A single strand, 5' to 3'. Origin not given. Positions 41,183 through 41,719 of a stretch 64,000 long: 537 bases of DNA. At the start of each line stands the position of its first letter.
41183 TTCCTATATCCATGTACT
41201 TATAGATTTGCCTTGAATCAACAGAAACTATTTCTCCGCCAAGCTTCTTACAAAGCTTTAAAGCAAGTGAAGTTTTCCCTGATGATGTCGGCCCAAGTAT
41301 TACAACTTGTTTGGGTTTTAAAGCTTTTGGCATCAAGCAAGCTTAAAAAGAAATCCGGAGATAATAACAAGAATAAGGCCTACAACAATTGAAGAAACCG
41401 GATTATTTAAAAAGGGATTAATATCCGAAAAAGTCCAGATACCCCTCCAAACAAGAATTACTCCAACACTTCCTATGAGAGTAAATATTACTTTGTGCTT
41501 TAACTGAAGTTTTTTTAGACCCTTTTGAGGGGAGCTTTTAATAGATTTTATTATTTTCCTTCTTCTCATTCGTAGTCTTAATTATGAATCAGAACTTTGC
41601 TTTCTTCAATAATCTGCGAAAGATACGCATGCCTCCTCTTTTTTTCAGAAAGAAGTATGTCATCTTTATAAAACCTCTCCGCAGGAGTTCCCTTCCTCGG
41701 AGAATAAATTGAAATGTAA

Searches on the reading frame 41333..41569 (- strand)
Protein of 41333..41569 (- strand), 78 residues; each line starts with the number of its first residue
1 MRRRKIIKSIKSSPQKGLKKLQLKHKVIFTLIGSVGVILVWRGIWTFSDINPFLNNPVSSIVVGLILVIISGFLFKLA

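Call 69: search_protein_families(library=pfam, proteins=[window:41333-41569:-], max_evalue=0.001)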
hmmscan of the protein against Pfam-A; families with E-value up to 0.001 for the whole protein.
window:41333-41569:- (78 aa): 1 family
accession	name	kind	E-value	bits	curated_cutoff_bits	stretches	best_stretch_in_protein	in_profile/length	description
PF15993.10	Fuseless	-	6.5e-05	22.9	25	1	21-64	237-281/298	Fuseless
